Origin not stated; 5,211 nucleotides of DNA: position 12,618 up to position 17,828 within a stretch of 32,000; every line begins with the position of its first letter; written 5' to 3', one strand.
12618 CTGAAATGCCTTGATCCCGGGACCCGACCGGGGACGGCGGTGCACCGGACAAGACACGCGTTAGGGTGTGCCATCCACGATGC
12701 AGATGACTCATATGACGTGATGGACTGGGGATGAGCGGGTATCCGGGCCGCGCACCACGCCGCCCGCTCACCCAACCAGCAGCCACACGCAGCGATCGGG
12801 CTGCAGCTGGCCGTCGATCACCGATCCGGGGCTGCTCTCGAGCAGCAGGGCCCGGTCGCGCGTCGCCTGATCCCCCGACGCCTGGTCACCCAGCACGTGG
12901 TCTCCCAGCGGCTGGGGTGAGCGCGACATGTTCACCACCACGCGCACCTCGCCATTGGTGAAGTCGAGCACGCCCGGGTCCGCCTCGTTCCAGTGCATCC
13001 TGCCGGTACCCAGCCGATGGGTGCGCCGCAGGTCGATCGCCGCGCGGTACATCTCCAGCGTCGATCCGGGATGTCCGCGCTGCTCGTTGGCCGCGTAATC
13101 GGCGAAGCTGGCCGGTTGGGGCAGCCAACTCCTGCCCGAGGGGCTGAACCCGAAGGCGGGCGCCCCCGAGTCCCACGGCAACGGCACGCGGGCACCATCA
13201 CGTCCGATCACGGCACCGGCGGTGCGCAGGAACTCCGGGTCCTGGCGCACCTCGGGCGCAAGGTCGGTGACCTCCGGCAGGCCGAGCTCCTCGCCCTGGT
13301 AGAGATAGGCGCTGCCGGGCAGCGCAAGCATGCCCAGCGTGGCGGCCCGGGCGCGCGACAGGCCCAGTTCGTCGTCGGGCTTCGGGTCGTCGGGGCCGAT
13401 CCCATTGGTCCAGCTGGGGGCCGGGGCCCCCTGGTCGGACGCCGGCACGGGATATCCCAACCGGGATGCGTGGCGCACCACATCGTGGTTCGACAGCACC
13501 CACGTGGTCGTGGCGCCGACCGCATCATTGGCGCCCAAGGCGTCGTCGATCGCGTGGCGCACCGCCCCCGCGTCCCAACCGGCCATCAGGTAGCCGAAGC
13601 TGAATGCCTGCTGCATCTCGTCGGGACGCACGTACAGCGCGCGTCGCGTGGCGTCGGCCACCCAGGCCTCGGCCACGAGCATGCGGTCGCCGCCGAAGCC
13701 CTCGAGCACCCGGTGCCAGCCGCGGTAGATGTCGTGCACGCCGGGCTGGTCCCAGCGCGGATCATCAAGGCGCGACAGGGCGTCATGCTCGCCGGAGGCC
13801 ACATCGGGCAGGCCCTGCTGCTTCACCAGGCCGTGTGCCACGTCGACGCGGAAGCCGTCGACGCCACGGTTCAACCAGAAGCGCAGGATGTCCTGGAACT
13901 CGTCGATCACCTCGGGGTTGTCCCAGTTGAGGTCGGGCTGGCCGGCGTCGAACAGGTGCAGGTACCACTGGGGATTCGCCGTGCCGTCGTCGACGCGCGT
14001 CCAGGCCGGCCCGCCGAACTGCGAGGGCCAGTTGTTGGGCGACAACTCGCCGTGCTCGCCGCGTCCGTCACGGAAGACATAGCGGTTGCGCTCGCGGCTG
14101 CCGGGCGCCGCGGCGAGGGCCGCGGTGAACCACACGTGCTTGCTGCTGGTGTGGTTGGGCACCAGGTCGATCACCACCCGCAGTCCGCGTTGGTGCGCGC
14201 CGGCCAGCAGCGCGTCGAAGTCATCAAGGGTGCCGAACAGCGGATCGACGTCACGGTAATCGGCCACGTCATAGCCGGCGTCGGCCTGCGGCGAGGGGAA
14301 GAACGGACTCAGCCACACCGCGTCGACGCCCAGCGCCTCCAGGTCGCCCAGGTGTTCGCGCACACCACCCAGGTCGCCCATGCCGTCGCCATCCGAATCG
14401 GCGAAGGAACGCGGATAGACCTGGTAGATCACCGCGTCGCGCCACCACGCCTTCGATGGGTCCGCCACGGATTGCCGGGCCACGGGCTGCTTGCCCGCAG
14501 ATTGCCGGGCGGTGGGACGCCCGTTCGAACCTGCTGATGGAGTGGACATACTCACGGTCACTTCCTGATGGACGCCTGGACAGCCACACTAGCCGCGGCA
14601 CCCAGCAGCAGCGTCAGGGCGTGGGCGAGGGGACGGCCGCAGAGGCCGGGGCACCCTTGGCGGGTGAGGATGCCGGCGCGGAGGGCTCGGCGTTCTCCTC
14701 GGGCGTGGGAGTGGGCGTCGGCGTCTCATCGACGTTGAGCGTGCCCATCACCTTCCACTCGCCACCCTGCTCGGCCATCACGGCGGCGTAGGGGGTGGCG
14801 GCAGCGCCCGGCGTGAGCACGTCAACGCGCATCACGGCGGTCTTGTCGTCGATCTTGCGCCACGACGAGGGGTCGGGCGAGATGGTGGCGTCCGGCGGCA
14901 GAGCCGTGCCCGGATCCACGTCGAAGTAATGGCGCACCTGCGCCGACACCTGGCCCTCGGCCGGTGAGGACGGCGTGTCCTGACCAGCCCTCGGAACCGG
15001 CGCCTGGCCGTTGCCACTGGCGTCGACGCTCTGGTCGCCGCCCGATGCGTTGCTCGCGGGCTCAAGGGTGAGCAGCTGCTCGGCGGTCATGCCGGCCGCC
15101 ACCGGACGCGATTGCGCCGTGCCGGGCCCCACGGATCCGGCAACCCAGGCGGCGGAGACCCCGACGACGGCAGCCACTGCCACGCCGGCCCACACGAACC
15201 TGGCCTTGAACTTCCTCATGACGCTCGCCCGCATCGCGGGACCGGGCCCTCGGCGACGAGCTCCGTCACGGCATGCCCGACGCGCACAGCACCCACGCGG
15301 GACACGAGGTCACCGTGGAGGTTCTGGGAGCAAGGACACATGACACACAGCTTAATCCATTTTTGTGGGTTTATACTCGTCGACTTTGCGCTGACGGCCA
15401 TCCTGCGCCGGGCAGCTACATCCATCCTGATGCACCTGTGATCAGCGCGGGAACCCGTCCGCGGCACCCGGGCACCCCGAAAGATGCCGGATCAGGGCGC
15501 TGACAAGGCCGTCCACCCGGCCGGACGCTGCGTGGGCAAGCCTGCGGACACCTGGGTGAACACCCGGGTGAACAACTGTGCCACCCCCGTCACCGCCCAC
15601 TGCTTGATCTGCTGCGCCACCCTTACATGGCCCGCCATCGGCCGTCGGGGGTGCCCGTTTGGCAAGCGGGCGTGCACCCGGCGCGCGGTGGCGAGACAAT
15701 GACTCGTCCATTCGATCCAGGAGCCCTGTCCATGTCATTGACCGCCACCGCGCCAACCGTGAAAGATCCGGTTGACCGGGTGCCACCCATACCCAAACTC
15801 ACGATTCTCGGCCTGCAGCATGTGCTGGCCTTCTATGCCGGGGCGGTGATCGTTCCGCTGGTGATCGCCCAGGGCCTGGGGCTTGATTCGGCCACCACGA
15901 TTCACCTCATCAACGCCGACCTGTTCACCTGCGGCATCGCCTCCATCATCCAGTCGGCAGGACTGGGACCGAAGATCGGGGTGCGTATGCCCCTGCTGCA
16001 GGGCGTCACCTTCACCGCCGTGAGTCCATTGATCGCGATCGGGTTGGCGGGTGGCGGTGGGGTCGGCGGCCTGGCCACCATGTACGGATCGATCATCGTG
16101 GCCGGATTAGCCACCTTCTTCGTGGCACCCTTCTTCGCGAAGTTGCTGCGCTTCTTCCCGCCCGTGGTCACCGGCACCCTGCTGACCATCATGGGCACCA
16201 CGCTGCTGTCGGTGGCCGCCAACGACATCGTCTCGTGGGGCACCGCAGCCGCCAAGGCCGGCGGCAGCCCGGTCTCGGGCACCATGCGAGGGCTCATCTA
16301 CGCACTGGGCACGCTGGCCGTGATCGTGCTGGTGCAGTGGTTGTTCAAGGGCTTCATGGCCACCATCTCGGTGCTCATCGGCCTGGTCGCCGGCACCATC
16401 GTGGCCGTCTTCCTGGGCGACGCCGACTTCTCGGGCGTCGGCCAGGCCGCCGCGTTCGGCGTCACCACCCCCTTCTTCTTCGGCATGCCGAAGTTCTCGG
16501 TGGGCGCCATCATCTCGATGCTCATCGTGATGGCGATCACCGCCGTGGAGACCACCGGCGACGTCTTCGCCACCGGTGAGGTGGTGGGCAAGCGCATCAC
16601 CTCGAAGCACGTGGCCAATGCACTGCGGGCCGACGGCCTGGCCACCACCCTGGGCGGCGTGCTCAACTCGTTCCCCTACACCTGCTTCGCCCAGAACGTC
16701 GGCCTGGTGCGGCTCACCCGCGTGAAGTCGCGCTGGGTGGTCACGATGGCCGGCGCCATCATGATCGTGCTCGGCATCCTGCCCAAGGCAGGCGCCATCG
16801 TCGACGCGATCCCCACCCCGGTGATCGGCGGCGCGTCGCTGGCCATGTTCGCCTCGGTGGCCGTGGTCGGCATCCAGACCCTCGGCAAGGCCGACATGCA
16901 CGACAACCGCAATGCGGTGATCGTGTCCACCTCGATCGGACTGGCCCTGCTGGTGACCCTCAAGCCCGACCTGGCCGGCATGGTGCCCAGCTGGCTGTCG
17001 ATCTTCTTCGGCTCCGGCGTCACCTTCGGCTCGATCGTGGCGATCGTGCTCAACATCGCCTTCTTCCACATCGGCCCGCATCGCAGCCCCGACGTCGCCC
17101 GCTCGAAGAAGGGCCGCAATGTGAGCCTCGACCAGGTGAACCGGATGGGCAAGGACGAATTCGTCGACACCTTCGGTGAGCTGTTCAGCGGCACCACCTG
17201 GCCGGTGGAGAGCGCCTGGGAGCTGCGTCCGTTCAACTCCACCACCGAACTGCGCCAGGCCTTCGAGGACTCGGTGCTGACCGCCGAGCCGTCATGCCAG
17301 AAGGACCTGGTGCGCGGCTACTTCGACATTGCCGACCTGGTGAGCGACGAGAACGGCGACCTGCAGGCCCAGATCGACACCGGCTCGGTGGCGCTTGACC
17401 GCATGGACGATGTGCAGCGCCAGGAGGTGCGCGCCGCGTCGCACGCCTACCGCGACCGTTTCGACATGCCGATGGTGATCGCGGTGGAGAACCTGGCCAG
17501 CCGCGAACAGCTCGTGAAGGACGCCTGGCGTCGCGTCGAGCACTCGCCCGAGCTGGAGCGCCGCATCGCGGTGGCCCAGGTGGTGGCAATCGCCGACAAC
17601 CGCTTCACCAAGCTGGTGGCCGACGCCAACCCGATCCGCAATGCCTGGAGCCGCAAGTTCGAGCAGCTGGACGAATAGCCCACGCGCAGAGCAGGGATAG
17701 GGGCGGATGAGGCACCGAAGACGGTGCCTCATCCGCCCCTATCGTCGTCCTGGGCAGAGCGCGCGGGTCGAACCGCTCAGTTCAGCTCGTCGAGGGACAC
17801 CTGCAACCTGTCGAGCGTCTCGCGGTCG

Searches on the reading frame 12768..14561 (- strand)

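Call 29: search_protein_families(library=pfam, proteins=[window:12768-14561:-], max_evalue=0.01)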
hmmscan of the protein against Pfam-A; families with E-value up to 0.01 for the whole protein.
window:12768-14561:- (597 aa): 1 family
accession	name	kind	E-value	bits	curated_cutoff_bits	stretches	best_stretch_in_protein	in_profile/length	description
PF00128.31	Alpha-amylase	-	6e-99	332.7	22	1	47-516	1-441/446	Alpha amylase, catalytic domain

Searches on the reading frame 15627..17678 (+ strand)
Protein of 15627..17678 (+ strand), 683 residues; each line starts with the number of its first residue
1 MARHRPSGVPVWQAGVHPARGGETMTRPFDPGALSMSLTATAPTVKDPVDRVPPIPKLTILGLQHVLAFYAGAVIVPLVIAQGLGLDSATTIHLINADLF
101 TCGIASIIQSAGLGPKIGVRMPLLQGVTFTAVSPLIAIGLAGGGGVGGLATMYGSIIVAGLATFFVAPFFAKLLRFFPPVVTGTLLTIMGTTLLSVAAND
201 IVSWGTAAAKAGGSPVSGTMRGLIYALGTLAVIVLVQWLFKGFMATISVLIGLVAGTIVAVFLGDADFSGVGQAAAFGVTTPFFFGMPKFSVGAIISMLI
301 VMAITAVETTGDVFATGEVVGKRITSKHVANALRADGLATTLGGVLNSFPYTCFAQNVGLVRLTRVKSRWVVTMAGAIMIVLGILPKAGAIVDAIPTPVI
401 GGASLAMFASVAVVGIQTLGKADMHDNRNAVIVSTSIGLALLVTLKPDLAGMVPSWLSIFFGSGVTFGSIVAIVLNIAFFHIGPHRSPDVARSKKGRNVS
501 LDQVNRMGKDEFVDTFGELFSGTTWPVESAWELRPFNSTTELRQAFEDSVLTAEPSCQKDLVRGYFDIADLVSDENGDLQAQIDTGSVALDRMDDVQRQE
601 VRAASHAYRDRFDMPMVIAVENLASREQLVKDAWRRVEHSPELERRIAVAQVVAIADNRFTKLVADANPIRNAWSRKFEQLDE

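Call 29: search_protein_families(library=pfam, proteins=[window:15627-17678:+], max_evalue=0.01)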
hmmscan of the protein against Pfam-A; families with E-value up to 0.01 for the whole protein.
window:15627-17678:+ (683 aa): 2 families
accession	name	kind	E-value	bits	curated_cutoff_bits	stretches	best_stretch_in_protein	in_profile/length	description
PF00860.26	Xan_ur_permease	-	1.4e-92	310.9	27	1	57-447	2-387/389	Permease family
PF09349.15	OHCU_decarbox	-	8.2e-29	101.6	24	1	505-660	1-154/155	OHCU decarboxylase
